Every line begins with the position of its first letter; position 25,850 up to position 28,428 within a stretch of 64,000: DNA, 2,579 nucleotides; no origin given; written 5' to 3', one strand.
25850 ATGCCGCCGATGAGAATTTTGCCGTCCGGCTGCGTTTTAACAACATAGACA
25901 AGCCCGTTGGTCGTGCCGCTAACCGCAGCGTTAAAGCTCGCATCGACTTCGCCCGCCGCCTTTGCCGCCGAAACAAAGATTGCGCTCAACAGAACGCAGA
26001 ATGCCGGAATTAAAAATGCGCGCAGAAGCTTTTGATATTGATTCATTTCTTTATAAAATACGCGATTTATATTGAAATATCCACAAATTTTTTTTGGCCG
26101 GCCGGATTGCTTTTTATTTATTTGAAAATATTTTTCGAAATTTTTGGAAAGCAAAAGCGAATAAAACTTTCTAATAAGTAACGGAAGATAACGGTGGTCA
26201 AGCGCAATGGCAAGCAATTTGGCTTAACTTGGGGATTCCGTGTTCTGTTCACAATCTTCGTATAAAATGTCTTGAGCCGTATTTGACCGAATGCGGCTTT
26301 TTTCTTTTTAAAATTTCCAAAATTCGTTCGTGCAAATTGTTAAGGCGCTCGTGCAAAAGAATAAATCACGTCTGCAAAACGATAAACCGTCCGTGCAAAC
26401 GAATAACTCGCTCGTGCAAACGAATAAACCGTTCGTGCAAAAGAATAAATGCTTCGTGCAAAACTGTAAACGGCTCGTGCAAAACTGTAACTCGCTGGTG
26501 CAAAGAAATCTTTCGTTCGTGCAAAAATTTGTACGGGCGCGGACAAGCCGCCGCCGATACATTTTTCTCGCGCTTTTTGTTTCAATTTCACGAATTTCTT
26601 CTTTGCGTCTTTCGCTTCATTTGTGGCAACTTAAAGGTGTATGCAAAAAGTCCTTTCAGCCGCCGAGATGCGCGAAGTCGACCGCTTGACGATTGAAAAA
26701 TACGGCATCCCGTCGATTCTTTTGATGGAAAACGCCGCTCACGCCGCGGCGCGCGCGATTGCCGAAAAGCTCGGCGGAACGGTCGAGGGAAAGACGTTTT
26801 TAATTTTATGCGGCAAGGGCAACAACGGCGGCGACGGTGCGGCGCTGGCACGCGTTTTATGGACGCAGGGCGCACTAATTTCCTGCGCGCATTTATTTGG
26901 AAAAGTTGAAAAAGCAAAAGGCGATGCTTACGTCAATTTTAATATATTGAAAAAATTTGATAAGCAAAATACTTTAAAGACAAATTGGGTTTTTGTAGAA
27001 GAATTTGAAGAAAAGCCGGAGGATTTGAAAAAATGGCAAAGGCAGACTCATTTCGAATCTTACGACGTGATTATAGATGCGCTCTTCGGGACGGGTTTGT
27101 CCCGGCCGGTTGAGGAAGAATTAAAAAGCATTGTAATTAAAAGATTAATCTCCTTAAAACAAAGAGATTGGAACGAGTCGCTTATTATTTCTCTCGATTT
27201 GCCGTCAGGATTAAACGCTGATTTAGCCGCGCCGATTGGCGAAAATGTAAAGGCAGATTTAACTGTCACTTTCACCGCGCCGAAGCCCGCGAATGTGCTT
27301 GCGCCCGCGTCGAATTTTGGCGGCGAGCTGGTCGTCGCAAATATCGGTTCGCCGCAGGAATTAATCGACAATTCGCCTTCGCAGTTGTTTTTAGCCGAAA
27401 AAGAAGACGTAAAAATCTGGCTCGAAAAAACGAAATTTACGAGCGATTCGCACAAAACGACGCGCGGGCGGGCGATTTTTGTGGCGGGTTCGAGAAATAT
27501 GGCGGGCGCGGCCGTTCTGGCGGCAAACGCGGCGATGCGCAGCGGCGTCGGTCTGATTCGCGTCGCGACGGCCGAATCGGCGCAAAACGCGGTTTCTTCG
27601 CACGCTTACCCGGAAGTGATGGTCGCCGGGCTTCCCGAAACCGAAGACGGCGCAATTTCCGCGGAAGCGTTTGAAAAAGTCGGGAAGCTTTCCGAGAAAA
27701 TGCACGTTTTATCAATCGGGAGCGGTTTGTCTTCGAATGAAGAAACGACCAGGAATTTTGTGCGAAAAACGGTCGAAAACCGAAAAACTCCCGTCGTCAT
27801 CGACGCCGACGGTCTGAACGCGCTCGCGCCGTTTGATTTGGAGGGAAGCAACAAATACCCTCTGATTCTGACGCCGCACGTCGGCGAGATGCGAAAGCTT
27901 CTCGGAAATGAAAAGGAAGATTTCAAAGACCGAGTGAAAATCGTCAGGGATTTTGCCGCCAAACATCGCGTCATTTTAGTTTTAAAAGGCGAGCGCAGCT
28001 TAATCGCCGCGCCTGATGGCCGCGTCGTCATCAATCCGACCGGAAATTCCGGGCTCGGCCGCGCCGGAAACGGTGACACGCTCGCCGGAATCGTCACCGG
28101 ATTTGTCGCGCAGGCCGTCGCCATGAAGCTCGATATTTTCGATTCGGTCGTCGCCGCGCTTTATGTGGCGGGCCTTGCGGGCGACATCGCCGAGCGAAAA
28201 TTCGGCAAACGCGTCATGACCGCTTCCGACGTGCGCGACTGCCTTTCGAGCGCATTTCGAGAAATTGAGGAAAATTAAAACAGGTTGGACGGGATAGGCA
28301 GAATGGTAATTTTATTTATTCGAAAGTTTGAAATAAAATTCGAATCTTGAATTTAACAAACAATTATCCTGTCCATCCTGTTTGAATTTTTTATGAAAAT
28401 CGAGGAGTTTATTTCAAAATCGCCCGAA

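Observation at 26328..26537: Ten direct repeats locked to an exact 21-bp period upstream of nnr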

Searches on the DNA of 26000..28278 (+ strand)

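Call 8: search_rna_families(source=window, start=26000, end=26700, threshold=evalue, max_evalue=10)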
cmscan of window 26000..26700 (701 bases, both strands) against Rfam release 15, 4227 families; matches with E-value up to 10: 9.
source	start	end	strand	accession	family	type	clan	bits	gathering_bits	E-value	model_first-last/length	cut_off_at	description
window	26041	26123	+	RF00242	ctRNA_pT181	Gene; antisense;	-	19.6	56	8.4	1-94/94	no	ctRNA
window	26275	26323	+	RF01581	RUF6-5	Gene; sRNA;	-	17.6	70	1.2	1-156/156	no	Plasmodium RNA of unknown function RUF6-5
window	26070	26177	-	RF01578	RUF1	Gene; sRNA;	-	16.4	70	1.5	1-264/264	no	Plasmodium RNA of unkown function RUF1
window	26110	26186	+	RF04097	MIR2630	Gene; miRNA;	-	16.1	144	1.4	1-229/229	no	MIR2630 microRNA precursor family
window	26100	26160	+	RF03640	mir-3747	Gene; miRNA;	-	15.7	63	4.5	1-67/67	no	mir-3747 microRNA precursor family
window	26437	26602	-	RF02690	BTH_s1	Gene; sRNA;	-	15.1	74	0.38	1-205/205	no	Burkholderia sRNA 1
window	26000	26067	+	RF02060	STnc410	Gene; sRNA;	-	14.1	50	2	91-158/158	5'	Enterobacterial sRNA STnc410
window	26093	26111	+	RF00521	SAM_alpha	Cis-reg; riboswitch;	-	13.5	36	2.6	18-36/79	no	Alpha-proteobacteria SAM riboswitch aptamer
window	26362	26449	+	RF02842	RefA1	Gene; sRNA;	-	12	94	7.5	1-222/222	no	Enterococcus sRNA A1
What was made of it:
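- On Any Rfam RNA family: Nothing meaningful appears at E <= 10 in 26000-26700 (call 8).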

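Call 73: search_rna_families(sources=[L199, L198, L168, L193, L195, L191, L130, L135, L134], threshold=evalue, max_evalue=1)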
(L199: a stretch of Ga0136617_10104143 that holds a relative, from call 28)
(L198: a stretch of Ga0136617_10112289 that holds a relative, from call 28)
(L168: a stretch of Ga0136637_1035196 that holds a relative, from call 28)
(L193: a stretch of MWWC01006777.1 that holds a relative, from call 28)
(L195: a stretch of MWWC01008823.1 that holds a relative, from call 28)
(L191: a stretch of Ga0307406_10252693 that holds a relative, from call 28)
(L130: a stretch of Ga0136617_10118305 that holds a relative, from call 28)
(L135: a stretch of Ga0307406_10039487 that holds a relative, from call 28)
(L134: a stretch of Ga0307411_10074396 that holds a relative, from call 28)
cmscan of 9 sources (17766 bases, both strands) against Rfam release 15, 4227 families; matches with E-value up to 1: 24.
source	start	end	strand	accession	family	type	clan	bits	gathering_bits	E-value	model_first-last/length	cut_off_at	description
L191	239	312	+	RF00005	tRNA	Gene; tRNA;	CL00001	71.1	29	4.3e-14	1-71/71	no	tRNA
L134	431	515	+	RF03305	mir-3338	Gene; miRNA;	-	42.9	95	4.9e-06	1-84/84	no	mir-3338 microRNA precursor family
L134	438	510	+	RF04255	MIR8001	Gene; miRNA;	-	41.3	90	3.6e-05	1-67/67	no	MIR8001 microRNA precursor family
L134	437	509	+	RF03940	MIR9563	Gene; miRNA;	-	39.3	90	0.00014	1-127/127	no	MIR9563 microRNA precursor family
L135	374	478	-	RF00885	MIR821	Gene; miRNA;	-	37.8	249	0.00066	1-275/275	no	MIR821 microRNA precursor family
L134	431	515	-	RF03305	mir-3338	Gene; miRNA;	-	37.3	95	0.00016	1-84/84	no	mir-3338 microRNA precursor family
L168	298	441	-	RF01606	plasmodium_snoR31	Gene; snRNA; snoRNA; HACA-box;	-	35.3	60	0.12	1-145/145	no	small nucleolar RNA snoR31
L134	434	512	-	RF00956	MIR1444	Gene; miRNA;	-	35.3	80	0.001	1-85/85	no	MIR1444 microRNA precursor family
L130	268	427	-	RF01468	rli32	Gene; sRNA;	-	33.5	100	0.0013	1-147/147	no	Listeria sRNA rli32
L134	437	509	+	RF03225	mir-2763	Gene; miRNA;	-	32.5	50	0.0022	1-83/83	no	mir-2763 microRNA precursor family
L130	272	420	-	RF04180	BTnc231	Gene; sRNA;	-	30.8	80.4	0.0062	1-154/154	no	Bacteroides sRNA BTnc231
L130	268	405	-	RF02618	SSRC34_2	Gene; sRNA;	-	30.2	48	0.18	1-125/125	no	Streptococcus sRNA 34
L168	306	349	+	RF03560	mir-3926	Gene; miRNA;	-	27.6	82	0.21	11-53/63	no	mir-3926 microRNA precursor family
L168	306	349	-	RF03560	mir-3926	Gene; miRNA;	-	27.6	82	0.21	11-53/63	no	mir-3926 microRNA precursor family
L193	236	357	-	RF02618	SSRC34_2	Gene; sRNA;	-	27.3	48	0.77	1-125/125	no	Streptococcus sRNA 34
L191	917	1019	-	RF04111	MIR6274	Gene; miRNA;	-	27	80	0.15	1-107/107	no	MIR6274 microRNA precursor family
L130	250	419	-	RF01459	rliE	Gene; sRNA;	-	26.8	90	0.9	48-205/222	no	Listeria sRNA rliE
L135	381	481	+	RF00766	mir-335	Gene; miRNA;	-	25.8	64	0.059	1-92/92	no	mir-335 microRNA precursor family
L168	305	494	-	RF02376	antisense_SR1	Gene; sRNA;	-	25.6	45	0.2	1-210/210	no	SR1 sRNA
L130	272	388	-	RF02901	AaHKsRNA41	Gene; sRNA;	-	25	97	0.034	1-187/187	no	Aggregatibacter sRNA 41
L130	312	399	-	RF00885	MIR821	Gene; miRNA;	-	24.6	249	0.59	1-275/275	no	MIR821 microRNA precursor family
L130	326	385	-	RF03630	mir-2818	Gene; miRNA;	-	22.9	90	0.81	1-60/60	no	mir-2818 microRNA precursor family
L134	435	509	-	RF00948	mir-996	Gene; miRNA;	CL00095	22.7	40.3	1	1-70/70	no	mir-996 microRNA precursor family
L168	291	345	+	RF02901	AaHKsRNA41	Gene; sRNA;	-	22.2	97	0.19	1-187/187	no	Aggregatibacter sRNA 41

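Call 83: search_dna_similar(query=window:26300-26640:+, collection=plasmids, mode=distant, max_evalue=0.001, max_rows=10)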
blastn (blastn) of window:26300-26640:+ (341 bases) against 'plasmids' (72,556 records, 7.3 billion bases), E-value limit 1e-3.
No match.

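Call 84: search_dna_similar(query=window:26300-26640:+, collection=phages, mode=distant, max_evalue=0.001, max_rows=10)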
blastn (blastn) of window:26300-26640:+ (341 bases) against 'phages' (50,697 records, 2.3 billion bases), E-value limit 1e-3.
No match.
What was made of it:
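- No similarity was found to 72,556 plasmids or 50,697 phages (calls 83, 84).
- Tried and rejected: None (calls 83, 84).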

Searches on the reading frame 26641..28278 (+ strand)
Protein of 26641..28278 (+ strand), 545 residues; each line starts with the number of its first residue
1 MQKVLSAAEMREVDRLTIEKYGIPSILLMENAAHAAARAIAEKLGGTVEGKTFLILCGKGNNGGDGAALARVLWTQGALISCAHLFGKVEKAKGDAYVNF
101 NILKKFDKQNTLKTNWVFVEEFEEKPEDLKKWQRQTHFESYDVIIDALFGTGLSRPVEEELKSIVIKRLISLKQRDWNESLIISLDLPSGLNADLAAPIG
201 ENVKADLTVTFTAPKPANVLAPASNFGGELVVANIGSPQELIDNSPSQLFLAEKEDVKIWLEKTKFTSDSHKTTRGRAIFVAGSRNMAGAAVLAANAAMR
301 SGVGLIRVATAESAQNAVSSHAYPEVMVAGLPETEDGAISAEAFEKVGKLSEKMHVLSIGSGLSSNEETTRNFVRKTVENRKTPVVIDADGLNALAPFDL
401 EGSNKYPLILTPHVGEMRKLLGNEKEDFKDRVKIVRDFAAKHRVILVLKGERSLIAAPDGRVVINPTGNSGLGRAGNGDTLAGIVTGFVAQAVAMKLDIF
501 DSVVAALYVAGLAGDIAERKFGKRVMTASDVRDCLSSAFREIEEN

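Call 10: search_protein_families(library=pfam, proteins=[window:26641-28278:+])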
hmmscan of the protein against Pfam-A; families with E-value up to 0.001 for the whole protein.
window:26641-28278:+ (545 aa): 2 families
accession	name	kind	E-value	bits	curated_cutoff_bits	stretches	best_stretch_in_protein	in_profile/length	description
PF01256.23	Carb_kinase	-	9.4e-55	186.1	27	1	280-532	3-237/242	NAD(P)H-hydrate dehydratase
PF03853.21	YjeF_N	-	9.5e-40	136.8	24.9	1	28-216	4-168/169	YjeF-related protein N-terminus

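Call 13: find_encoding_contigs(protein=window:26641-28278:+, flank=10000, max_places=6)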
Protein window:26641-28278:+ (545 aa): 4 contigs read that carry it; 2 places shown.
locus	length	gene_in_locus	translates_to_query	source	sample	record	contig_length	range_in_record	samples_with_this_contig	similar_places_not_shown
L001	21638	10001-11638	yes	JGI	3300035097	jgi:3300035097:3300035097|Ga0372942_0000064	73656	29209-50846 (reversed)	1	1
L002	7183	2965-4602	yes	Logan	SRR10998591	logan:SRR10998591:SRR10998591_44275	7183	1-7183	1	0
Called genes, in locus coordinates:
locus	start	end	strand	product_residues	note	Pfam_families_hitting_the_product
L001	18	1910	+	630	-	PF02574:S-methyl_trans, PF02219:MTHFR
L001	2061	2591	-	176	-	-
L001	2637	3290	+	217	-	-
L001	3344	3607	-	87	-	-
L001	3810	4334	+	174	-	PF05163:DinB, PF12867:DinB_2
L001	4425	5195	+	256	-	PF06778:Chlor_dismutase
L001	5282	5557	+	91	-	PF00708:Acylphosphatase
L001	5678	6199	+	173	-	PF00156:Pribosyltran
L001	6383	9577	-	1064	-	PF00400:WD40 (faint), PF14250:AbrB-like (faint), PF17164:DUF5122, PF07646:Kelch_2 (faint), PF17164:DUF5122, PF01839:FG-GAP (faint), PF17164:DUF5122, PF13517:FG-GAP_3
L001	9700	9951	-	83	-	-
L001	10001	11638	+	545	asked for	PF03853:YjeF_N, PF01256:Carb_kinase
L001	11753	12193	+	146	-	PF02367:TsaE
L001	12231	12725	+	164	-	PF03734:YkuD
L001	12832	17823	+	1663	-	PF12895:ANAPC3 (faint), PF13424:TPR_12 (faint), PF13428:TPR_14 (faint), PF13529:Peptidase_C39_2, PF14559:TPR_19 (weak), PF13371:TPR_9 (weak), PF13432:TPR_16 (weak), PF25058:ARM_TT21 (weak), +7 more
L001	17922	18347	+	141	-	PF06491:Disulph_isomer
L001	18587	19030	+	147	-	PF07238:PilZ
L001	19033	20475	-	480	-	PF22484:DUF6986, PF03328:HpcH_HpaI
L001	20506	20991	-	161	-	PF13474:SnoaL_3, PF14534:DUF4440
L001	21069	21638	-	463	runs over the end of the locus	PF18073:Zn_ribbon_LapB, PF13481:AAA_25, PF03796:DnaB_C (weak), PF06745:ATPase, PF00005:ABC_tran (faint), PF13541:ChlI (weak), PF05362:Lon_C (weak)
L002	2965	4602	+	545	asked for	PF03853:YjeF_N, PF01256:Carb_kinase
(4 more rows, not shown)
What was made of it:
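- A gene was called here by the source annotation (call 13).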

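Call 16: find_homologous_proteins(query=window:26641-28278:+, max_evalue=1e-30)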
Query window:26641-28278:+ (545 aa): 7774 proteins with E <= 1e-30 among 8000 candidates; the best 120 are listed.
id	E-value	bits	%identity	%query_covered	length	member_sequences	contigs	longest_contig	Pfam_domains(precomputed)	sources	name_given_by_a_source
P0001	0.0e+0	1191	100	100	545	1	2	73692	PF01256.23,PF03853.22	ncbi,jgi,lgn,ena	ncbi:MAG TPA: NAD(P)H-hydrate dehydratase [Pyrinomonadaceae bacterium]|jgi:NAD(P)H-hydrate epimerase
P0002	4.3e-255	865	74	100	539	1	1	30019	PF01256.23,PF03853.22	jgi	jgi:NAD(P)H-hydrate epimerase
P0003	5.6e-255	865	76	100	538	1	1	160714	PF01256.23,PF03853.22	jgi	jgi:ADP-dependent NAD(P)H-hydrate dehydratase / NAD(P)H-hydrate epimerase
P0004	3.5e-253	859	73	100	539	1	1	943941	PF01256.23,PF03853.22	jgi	jgi:hydroxyethylthiazole kinase-like uncharacterized protein yjeF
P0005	6.1e-252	855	73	100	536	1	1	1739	PF01256.23,PF03853.22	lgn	-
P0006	7.9e-246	835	70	100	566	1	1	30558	PF01256.23,PF03853.22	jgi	jgi:hydroxyethylthiazole kinase-like uncharacterized protein yjeF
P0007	5.5e-243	825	72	98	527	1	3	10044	PF01256.23,PF03853.22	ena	-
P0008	1.1e-241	821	71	100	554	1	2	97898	PF01256.23,PF03853.22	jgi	jgi:hydroxyethylthiazole kinase-like uncharacterized protein yjeF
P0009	7.7e-238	808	70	100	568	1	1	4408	PF01256.23,PF03853.22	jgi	jgi:NAD(P)H-hydrate epimerase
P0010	6.2e-234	795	68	100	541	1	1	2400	PF01256.23,PF03853.22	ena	-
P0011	1.5e-233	794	68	99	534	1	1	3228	PF01256.23,PF03853.22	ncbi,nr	ncbi:MAG TPA: NAD(P)H-hydrate dehydratase, partial [Pyrinomonadaceae bacterium]|nr:NAD(P)H-hydrate d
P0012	1.2e-232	791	68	100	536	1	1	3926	PF01256.23,PF03853.22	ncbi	-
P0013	7.4e-232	789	67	99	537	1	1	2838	PF01256.23,PF03853.22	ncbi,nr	ncbi:MAG TPA: NAD(P)H-hydrate dehydratase, partial [Pyrinomonadaceae bacterium]|nr:NAD(P)H-hydrate d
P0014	9.7e-232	788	68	99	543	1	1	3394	PF01256.23,PF03853.22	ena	-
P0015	4.4e-230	783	68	100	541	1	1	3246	PF01256.23,PF03853.22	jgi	-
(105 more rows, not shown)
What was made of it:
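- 26641..28278 (+): nnr (bifunctional NAD(P)H-hydrate epimerase/dehydratase), followed by tsaE and a YkuD gene. calls 10, 13, 16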

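Call 18: find_encoding_contigs(protein=P0003, flank=6000, max_places=2)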
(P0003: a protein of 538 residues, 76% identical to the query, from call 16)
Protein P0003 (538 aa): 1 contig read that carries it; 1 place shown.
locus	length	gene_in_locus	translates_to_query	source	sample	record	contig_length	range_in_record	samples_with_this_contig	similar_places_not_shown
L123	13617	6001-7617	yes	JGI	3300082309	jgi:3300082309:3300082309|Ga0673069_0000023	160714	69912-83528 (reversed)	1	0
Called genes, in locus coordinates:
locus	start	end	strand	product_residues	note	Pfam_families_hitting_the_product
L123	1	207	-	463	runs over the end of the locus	PF07452:CHRD, PF01839:FG-GAP (faint), PF13517:FG-GAP_3 (weak)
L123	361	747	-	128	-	-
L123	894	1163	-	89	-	-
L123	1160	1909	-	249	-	PF07827:KNTase_C (faint)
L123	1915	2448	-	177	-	PF08002:DUF1697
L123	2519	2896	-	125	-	PF14534:DUF4440, PF12680:SnoaL_2 (weak)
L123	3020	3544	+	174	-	PF05163:DinB, PF12867:DinB_2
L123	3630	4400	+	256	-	PF06778:Chlor_dismutase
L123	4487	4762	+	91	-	PF00708:Acylphosphatase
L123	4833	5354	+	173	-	PF00156:Pribosyltran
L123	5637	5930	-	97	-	-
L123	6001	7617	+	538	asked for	PF03853:YjeF_N, PF01256:Carb_kinase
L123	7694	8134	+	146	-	PF02367:TsaE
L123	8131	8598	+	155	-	PF03734:YkuD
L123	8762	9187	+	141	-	PF06491:Disulph_isomer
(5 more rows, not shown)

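Call 19: find_encoding_contigs(protein=P0004, flank=6000, max_places=2)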
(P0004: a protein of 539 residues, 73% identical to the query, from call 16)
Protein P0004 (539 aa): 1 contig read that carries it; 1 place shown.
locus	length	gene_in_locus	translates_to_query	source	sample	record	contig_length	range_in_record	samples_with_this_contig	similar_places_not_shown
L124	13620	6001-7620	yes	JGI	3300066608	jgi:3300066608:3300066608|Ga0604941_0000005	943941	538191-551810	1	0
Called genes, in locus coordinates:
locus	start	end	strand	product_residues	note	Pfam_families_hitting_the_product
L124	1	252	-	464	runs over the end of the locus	PF07452:CHRD, PF01839:FG-GAP (faint), PF13517:FG-GAP_3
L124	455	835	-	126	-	-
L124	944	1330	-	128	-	-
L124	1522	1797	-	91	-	-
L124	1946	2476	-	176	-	PF08002:DUF1697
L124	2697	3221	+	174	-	PF05163:DinB, PF12867:DinB_2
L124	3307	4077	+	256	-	PF06778:Chlor_dismutase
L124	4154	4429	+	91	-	PF00708:Acylphosphatase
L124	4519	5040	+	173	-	PF00156:Pribosyltran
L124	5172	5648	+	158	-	-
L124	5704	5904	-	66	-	-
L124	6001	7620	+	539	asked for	PF03853:YjeF_N, PF01256:Carb_kinase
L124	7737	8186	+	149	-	PF02367:TsaE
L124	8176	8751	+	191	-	PF03734:YkuD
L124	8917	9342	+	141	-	PF06491:Disulph_isomer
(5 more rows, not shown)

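Call 28: find_related_loci(query=window:26641-28278:+, collection=metagenome_contigs, flank=4000)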
Query window:26641-28278:+ (545 aa) in metagenome_contigs; peptide patterns used: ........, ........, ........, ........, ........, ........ (x = any residue, [..] = any of these).
232 stretches matched a pattern; 95 encode a relative of the query (tblastn E <= 1e-3); the best 80 are kept; 80 distinct loci.
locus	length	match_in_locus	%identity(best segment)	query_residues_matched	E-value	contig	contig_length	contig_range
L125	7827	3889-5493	67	1-542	0e+0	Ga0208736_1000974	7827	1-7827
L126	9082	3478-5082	66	1-542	0e+0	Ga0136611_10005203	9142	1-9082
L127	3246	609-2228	68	1-543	0e+0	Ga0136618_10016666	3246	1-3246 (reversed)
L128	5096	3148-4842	62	1-544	0e+0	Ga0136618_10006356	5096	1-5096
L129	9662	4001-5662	64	1-539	0e+0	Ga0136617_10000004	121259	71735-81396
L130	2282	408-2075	62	1-543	0e+0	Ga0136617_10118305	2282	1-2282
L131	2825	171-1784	65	1-543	0e+0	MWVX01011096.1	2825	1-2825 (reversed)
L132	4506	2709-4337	62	1-543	0e+0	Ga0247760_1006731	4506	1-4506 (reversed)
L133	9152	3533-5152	65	1-542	0e+0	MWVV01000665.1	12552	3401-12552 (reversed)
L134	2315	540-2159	63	1-542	0e+0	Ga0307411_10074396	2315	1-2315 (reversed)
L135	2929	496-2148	63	1-543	0e+0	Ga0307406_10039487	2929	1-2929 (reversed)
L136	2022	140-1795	61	1-543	0e+0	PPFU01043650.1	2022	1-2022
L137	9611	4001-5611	63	1-542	0e+0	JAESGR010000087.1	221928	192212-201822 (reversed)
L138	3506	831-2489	61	1-544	0e+0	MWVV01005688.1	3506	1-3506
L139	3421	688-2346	61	1-544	0e+0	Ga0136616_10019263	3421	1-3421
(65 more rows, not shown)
